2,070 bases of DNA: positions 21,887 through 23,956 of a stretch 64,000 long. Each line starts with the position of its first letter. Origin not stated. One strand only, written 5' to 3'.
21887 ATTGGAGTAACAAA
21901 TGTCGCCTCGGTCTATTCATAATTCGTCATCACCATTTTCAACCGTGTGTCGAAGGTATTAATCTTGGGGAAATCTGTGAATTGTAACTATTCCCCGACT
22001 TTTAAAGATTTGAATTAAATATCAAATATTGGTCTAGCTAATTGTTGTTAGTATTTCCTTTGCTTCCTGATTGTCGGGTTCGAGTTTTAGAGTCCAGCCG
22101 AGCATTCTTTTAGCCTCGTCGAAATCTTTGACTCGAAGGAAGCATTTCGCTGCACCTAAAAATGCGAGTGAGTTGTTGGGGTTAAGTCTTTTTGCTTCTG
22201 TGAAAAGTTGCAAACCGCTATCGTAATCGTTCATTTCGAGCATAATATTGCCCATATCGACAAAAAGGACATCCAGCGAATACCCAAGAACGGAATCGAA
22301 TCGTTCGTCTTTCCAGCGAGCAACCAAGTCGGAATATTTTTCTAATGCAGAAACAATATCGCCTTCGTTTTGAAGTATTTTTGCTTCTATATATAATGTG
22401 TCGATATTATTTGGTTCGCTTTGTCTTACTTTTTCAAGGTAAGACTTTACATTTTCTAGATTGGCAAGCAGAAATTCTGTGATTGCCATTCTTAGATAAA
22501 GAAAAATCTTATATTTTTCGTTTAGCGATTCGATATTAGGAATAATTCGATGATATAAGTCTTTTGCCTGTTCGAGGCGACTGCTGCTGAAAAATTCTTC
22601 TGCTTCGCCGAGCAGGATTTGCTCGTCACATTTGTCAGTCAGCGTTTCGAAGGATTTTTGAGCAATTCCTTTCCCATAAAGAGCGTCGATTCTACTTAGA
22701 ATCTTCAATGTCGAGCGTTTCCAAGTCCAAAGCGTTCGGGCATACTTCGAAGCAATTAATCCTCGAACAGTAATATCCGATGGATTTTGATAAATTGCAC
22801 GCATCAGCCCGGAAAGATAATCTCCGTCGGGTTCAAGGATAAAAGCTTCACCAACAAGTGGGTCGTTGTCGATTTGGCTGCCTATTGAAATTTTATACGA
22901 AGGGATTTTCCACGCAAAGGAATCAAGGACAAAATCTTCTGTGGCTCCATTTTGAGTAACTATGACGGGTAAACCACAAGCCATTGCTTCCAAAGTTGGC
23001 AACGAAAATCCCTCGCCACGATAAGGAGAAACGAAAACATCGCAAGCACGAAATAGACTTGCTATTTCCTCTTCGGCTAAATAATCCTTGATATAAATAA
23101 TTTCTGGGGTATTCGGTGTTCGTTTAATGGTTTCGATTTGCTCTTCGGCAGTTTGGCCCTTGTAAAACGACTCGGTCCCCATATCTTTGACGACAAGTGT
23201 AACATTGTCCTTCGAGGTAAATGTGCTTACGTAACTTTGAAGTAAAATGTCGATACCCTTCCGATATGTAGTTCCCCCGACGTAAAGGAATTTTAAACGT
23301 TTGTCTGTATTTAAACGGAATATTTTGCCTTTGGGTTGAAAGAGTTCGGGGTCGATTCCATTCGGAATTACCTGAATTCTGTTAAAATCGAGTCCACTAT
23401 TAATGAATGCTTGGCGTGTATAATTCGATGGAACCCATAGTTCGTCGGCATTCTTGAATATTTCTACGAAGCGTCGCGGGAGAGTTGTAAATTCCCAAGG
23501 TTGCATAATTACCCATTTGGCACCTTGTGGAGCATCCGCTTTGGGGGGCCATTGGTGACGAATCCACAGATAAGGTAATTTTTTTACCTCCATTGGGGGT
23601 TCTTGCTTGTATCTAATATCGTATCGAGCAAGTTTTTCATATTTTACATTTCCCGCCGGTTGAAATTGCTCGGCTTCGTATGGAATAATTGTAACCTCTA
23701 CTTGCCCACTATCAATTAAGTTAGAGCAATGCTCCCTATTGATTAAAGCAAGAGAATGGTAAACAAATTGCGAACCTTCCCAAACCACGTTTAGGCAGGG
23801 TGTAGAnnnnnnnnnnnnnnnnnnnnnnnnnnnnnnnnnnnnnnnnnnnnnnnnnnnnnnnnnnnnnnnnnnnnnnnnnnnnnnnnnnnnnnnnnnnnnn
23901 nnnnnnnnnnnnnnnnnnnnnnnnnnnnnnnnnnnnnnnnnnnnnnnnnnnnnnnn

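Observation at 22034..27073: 1679-aa single polypeptide fusing two GT2 and two GT4 glycosyltransferase domains with a TPR tail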

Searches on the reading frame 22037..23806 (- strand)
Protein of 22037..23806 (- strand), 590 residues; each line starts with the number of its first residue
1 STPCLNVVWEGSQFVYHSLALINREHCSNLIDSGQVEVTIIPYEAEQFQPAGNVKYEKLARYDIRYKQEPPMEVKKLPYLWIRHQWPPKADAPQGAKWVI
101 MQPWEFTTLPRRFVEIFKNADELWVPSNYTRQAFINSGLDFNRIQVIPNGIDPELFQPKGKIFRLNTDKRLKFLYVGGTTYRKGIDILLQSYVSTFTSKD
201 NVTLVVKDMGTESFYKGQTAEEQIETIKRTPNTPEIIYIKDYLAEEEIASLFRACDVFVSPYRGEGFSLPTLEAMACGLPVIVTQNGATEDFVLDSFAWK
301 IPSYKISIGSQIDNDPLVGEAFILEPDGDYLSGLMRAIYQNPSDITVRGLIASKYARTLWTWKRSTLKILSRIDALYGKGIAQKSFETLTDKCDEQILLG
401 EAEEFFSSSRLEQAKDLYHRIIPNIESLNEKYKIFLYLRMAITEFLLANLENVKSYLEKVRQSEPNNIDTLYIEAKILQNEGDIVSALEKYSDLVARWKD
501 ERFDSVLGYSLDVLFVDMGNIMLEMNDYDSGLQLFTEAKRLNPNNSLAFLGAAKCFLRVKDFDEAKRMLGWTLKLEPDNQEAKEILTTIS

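Call 32: find_homologous_proteins(query=window:22037-23806:-, max_evalue=1e-30)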
Query window:22037-23806:- (590 aa): 916 proteins with E <= 1e-30 among 8000 candidates; the best 120 are listed.
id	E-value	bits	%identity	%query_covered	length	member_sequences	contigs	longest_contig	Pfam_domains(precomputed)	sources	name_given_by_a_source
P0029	5.9e-213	727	64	83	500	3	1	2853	PF14559.13,PF00534.27,PF00515.35,PF12895.14,PF13424.13,PF13428.13,PF13439.13,PF07719.24,PF20706.4,PF13692.13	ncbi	ncbi:MAG: glycosyltransferase, partial [Candidatus Kapaibacteriota bacterium]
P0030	2.6e-207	708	53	100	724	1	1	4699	PF14559.13,PF00534.27,PF13439.13,PF07719.24,PF20706.4,PF13692.13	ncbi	-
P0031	1.6e-204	699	52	99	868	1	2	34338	PF25063.1,PF13414.13,PF13428.13,PF13439.13,PF08241.19,PF13692.13,PF14559.13,PF00534.27,PF13649.13,PF00515.35,PF12895.14,PF13424.13,PF13432.13,PF07719.24,PF20706.4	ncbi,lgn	-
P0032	2.8e-201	688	50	98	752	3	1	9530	PF13489.13,PF13524.13,PF13439.13,PF08241.19,PF13692.13,PF13847.13,PF14559.13,PF00534.27,PF13649.13,PF00515.35,PF12895.14,PF13424.13,PF13181.13,PF08242.19,PF07719.24,PF20706.4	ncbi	-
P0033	1.0e-199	683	54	97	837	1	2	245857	PF13847.13,PF14559.13,PF00534.27,PF13649.13,PF13424.13,PF13439.13,PF08241.19,PF07719.24,PF20706.4,PF13692.13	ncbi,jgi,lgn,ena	-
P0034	1.5e-199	682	52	99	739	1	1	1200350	PF14559.13,PF00534.27,PF00515.35,PF13524.13,PF13439.13,PF13181.13,PF07719.24,PF20706.4,PF13692.13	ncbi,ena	-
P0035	2.1e-199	682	52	97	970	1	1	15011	PF13414.13,PF13524.13,PF13428.13,PF08241.19,PF13692.13,PF14559.13,PF00534.27,PF13649.13,PF00515.35,PF13424.13,PF13432.13,PF07719.24,PF20706.4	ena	-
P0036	5.6e-198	677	53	97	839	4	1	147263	PF14559.13,PF00534.27,PF13649.13,PF13524.13,PF13439.13,PF08241.19,PF07719.24,PF20706.4,PF13692.13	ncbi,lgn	ncbi:MAG: glycosyltransferase [Bacteroidota bacterium]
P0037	1.4e-197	676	54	98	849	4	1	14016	PF13847.13,PF14559.13,PF14853.13,PF00534.27,PF13649.13,PF13524.13,PF13439.13,PF08241.19,PF08242.19,PF20706.4,PF13692.13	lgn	-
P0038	3.0e-197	675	53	98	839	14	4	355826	PF13847.13,PF14559.13,PF00534.27,PF13649.13,PF13524.13,PF12895.14,PF13424.13,PF08241.19,PF07719.24,PF20706.4,PF13692.13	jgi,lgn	jgi:glycosyltransferase involved in cell wall biosynthesis/predicted SAM-dependent methyltransferase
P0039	2.8e-195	668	53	97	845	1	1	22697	PF14559.13,PF00534.27,PF13649.13,PF13439.13,PF08241.19,PF20706.4,PF13692.13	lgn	-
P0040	3.6e-195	668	51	98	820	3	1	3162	PF14559.13,PF00534.27,PF13649.13,PF00515.35,PF13524.13,PF13439.13,PF13181.13,PF08241.19,PF07719.24,PF20706.4,PF13692.13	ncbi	ncbi:MAG: glycosyltransferase, partial [Bacteroidota bacterium]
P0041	5.1e-195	667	51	98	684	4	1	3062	PF14559.13,PF00534.27,PF13524.13,PF13439.13,PF20706.4,PF13692.13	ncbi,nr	ncbi:MAG TPA: hypothetical protein DCW42_09390, partial [Bacteroidetes bacterium]|nr:hypothetical pr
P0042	1.4e-194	666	51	98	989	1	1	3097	PF14559.13,PF00534.27,PF13649.13,PF00515.35,PF12895.14,PF13424.13,PF13181.13,PF08241.19,PF07719.24,PF20706.4,PF13692.13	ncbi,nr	ncbi:MAG: hypothetical protein QG635_1047 [Bacteroidota bacterium]|nr:hypothetical protein [Bacteroi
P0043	1.6e-194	666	52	99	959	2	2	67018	PF13414.13,PF21545.4,PF13524.13,PF13428.13,PF13439.13,PF08241.19,PF13692.13,PF14559.13,PF00534.27,PF13649.13,PF00515.35,PF12895.14,PF13424.13,PF13181.13,PF07719.24,PF20706.4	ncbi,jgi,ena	-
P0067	2.9e-190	652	48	99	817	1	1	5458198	PF13414.13,PF13428.13,PF13439.13,PF08241.19,PF13692.13,PF14559.13,PF00534.27,PF13649.13,PF00515.35,PF13432.13,PF13181.13,PF07719.24,PF20706.4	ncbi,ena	-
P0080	2.0e-187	642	49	99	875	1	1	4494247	PF14559.13,PF25060.1,PF00534.27,PF13439.13,PF08241.19,PF07719.24,PF20706.4,PF13692.13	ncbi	-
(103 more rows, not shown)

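Call 34: find_encoding_contigs(protein=P0067, flank=10000, max_places=2)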
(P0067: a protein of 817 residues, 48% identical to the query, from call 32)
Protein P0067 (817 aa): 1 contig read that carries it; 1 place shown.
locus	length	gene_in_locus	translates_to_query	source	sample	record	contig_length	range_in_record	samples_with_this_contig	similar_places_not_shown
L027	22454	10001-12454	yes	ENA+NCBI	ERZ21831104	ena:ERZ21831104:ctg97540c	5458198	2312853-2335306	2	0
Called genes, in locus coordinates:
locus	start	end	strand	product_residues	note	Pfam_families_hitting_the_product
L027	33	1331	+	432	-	PF02518:HATPase_c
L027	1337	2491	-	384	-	-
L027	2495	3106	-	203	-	-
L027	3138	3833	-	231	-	PF09365:DUF2461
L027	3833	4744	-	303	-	PF04321:RmlD_sub_bind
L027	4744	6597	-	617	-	PF01134:GIDA, PF21680:GIDA_C_1st, PF13932:SAM_GIDA_C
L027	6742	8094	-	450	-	PF10396:TrmE_N, PF12631:MnmE_helical, PF01926:MMR_HSR1, PF02421:FeoB_N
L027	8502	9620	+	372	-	PF01266:DAO, PF13450:NAD_binding_8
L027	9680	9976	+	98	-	-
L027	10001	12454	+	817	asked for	PF08241:Methyltransf_11, PF13649:Methyltransf_25 (weak), PF13414:TPR_11 (faint), PF13439:Glyco_transf_4 (faint), PF00534:Glycos_transf_1, PF20706:GT4-conflict, PF13692:Glyco_trans_1_4, PF14559:TPR_19, +5 more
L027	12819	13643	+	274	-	PF08534:Redoxin (weak), PF00578:AhpC-TSA (weak), PF18962:Por_Secre_tail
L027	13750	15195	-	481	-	PF13620:CarboxypepD_reg (faint)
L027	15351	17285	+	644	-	PF01343:Peptidase_S49, PF00574:CLP_protease (faint), PF25145:NfeD1b_N, PF01343:Peptidase_S49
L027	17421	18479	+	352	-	PF02016:Peptidase_S66, PF17676:Peptidase_S66C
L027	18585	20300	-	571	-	PF02776:TPP_enzyme_N, PF00205:TPP_enzyme_M, PF02775:TPP_enzyme_C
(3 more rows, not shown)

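Call 35: find_encoding_contigs(protein=P0080, flank=10000, max_places=2)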
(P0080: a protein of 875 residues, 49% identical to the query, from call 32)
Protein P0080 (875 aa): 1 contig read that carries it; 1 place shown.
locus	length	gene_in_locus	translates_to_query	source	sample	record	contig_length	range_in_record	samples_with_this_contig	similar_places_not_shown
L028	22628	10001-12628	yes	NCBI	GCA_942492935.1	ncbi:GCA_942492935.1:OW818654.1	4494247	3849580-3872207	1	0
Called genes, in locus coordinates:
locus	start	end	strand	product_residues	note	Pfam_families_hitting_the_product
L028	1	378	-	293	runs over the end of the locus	-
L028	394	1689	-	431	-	-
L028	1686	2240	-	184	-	-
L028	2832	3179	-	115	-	PF00034:Cytochrom_C (weak)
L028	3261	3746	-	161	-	PF00355:Rieske (weak)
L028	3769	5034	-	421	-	-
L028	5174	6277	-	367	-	PF14522:Cytochrome_C7 (faint), PF22113:Mtrc-MtrF_II-IV_dom (faint), PF14537:Cytochrom_c3_2 (faint)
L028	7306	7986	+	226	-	-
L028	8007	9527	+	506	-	PF00092:VWA, PF13519:VWA_2, PF13768:VWA_3 (weak), PF00691:OmpA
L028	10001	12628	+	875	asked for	PF08241:Methyltransf_11 (weak), PF13439:Glyco_transf_4 (weak), PF00534:Glycos_transf_1, PF20706:GT4-conflict (weak), PF13692:Glyco_trans_1_4, PF07719:TPR_2 (faint), PF25060:ARM_TT21_2nd (faint), PF14559:TPR_19 (faint)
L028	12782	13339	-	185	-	-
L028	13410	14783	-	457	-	PF07995:GSDH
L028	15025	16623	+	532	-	PF00595:PDZ (weak), PF13180:PDZ_2 (faint), PF17820:PDZ_6 (weak), PF03572:Peptidase_S41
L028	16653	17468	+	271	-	-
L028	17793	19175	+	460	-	PF20968:MASE8, PF00512:HisKA (weak), PF02518:HATPase_c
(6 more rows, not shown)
